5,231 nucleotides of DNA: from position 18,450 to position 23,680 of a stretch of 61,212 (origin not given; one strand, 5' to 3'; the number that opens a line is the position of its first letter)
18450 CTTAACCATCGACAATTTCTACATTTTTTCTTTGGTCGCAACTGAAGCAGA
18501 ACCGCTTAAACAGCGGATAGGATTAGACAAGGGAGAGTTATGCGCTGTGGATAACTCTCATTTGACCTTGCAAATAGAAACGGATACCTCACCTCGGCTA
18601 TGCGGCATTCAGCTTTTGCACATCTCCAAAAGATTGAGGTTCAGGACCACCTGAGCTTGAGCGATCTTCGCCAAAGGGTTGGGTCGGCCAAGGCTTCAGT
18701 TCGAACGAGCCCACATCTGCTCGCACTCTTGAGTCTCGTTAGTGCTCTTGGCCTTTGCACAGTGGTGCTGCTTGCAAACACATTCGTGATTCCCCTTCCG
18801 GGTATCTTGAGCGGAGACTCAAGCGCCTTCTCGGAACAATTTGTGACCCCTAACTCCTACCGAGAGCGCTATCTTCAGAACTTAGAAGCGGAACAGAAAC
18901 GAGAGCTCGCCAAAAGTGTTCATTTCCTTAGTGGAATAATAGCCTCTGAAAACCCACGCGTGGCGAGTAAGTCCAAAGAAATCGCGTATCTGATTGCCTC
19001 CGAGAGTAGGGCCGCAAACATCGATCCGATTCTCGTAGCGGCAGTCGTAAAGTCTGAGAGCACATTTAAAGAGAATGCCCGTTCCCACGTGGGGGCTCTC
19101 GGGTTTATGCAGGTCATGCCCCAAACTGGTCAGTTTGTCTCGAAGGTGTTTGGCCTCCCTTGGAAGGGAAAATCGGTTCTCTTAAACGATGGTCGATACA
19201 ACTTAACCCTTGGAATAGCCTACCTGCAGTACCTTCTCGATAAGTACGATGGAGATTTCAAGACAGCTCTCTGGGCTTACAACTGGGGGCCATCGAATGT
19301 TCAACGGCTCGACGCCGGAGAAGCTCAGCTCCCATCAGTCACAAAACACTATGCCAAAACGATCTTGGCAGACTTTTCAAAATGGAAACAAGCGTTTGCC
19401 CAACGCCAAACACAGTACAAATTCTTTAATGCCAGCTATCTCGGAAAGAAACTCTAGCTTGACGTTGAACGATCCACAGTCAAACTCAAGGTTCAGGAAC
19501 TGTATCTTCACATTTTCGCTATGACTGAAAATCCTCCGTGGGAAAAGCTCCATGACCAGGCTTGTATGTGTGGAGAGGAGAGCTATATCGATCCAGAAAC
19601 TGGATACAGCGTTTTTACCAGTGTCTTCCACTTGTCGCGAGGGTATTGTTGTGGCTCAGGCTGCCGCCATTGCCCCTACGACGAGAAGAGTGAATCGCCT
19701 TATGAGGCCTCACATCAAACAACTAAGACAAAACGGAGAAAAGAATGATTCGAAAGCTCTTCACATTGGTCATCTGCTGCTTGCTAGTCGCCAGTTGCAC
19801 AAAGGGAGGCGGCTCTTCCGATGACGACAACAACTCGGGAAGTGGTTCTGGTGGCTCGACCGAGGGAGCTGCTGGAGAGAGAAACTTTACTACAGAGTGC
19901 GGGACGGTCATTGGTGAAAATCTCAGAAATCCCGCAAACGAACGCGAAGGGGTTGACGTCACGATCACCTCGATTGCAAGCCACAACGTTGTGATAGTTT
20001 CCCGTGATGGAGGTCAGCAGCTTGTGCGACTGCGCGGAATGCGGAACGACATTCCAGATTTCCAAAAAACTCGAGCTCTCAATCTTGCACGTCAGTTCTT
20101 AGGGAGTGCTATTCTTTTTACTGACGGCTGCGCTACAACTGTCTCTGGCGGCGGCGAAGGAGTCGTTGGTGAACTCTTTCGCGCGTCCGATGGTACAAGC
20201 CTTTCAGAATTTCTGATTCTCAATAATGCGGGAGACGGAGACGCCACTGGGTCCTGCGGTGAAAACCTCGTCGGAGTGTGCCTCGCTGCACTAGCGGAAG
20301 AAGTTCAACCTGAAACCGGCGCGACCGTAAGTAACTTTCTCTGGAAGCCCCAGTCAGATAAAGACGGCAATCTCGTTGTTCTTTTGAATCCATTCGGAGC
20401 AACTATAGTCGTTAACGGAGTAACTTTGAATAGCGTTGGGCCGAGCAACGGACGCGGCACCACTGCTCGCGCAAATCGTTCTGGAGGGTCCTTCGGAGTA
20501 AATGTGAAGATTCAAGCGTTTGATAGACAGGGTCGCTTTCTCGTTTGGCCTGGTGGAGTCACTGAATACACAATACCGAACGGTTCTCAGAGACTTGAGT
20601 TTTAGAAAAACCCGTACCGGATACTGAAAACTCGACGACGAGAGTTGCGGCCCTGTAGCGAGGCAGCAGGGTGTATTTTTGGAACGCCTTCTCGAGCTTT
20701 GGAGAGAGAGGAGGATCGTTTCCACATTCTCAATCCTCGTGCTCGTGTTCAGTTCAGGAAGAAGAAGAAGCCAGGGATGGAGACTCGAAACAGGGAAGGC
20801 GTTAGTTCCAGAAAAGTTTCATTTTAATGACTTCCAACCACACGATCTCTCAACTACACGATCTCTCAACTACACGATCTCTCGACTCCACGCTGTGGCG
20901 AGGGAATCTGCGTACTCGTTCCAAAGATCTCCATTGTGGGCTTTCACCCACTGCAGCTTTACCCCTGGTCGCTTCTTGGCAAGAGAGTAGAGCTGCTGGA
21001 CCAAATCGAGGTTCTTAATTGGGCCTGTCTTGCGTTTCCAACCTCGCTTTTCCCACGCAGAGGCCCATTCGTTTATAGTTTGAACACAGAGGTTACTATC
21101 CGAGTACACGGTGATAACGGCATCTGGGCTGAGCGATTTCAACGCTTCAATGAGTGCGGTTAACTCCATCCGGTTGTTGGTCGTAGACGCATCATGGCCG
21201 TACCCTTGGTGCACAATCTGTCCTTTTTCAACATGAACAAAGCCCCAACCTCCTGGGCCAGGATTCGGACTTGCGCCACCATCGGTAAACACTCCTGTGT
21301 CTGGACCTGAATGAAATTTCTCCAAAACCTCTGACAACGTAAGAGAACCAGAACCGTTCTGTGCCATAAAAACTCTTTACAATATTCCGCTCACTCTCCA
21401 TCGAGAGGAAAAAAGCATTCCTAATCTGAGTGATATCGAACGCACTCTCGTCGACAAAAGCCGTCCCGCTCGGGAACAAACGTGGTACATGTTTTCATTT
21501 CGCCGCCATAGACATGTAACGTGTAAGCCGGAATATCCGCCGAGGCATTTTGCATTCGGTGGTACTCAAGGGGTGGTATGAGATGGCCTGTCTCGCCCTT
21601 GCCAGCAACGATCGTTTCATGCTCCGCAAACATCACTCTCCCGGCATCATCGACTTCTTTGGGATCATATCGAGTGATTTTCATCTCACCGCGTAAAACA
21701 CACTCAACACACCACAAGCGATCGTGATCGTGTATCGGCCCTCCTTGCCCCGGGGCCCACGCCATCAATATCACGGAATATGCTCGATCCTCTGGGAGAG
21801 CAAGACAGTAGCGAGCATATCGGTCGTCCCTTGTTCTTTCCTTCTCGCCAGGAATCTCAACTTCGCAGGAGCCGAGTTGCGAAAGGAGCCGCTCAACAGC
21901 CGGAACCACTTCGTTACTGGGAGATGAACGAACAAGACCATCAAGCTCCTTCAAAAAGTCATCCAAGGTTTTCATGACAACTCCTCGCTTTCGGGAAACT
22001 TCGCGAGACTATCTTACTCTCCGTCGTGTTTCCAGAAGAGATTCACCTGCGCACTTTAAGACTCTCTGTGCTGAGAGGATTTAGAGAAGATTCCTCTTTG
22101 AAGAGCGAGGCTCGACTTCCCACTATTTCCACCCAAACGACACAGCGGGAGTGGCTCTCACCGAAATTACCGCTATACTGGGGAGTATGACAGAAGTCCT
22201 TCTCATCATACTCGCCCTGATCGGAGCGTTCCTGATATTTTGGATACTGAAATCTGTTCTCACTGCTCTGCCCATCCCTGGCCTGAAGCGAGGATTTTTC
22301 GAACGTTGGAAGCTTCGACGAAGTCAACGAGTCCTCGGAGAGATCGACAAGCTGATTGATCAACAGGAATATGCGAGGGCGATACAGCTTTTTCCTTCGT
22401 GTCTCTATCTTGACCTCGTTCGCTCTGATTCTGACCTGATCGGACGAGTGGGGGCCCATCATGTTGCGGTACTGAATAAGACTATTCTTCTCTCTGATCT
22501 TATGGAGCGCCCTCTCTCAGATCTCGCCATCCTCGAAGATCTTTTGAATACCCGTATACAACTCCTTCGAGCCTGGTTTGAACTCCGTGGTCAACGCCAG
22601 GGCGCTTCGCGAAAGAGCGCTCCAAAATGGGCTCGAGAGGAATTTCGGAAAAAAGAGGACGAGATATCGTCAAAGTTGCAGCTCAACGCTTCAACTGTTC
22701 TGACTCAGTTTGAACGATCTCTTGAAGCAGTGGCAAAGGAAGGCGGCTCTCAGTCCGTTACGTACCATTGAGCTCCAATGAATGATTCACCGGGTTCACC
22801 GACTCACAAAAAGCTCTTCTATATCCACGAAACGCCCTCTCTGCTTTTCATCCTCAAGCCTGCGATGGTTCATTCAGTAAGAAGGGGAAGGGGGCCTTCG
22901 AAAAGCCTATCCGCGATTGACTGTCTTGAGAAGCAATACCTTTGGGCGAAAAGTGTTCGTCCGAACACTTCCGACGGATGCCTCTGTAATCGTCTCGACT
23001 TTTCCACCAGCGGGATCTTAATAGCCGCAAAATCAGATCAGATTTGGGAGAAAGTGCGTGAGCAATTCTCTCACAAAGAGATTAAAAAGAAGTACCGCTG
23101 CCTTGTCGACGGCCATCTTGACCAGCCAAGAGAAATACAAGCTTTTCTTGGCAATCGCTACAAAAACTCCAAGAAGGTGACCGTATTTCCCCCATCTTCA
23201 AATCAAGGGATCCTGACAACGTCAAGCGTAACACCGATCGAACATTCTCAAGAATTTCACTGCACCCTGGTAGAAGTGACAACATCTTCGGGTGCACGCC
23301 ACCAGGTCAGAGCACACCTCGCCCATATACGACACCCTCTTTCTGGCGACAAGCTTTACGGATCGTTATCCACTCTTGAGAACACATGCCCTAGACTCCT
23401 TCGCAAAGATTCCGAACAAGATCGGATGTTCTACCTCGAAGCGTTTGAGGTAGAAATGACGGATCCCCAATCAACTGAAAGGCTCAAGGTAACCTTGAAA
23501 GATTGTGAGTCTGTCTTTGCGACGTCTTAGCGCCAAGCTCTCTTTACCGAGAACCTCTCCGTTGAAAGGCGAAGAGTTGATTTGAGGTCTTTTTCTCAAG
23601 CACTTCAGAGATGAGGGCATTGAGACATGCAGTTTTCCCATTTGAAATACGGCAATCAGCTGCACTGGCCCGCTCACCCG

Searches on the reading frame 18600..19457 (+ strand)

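Call 15: search_protein_families(library=pfam, proteins=[window:18600-19457:+], max_evalue=0.001)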
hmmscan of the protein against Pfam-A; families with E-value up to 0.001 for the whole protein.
window:18600-19457:+ (285 aa): 1 family
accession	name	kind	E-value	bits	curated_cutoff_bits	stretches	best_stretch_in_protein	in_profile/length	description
PF01464.25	SLT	-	1.2e-20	73.6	21.3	1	132-237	3-104/117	Transglycosylase SLT domain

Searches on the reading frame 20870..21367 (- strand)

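Call 15: search_protein_families(library=pfam, proteins=[window:20870-21367:-], max_evalue=0.001)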
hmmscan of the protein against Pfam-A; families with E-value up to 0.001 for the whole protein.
window:20870-21367:- (165 aa): 1 family
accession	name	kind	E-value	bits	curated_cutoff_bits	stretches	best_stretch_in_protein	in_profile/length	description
PF00075.30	RNase_H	-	3.7e-36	124.8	25.8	1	25-159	5-138/141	RNase H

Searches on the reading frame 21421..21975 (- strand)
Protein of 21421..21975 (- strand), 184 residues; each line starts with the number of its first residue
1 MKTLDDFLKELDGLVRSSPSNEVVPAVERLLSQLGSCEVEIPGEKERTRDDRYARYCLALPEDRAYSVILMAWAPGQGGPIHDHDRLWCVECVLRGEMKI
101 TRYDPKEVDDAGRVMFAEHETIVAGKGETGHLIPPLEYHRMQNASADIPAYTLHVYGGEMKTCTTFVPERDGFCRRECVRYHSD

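Call 15: search_protein_families(library=pfam, proteins=[window:21421-21975:-], max_evalue=0.001)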
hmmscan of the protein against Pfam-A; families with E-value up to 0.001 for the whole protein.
window:21421-21975:- (184 aa): 1 family
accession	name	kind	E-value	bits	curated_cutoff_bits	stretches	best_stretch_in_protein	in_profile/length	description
PF05995.18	CDO_I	-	3.3e-12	46.7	23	1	65-166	69-167/170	Cysteine dioxygenase type I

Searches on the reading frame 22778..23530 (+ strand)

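Call 15: search_protein_families(library=pfam, proteins=[window:22778-23530:+], max_evalue=0.001)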
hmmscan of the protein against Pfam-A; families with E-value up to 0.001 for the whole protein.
window:22778-23530:+ (250 aa): 1 family
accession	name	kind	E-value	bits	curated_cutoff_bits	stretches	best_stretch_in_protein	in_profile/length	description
PF00849.27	PseudoU_synth_2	-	3.8e-21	76.3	26.8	1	23-183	3-152/152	RNA pseudouridylate synthase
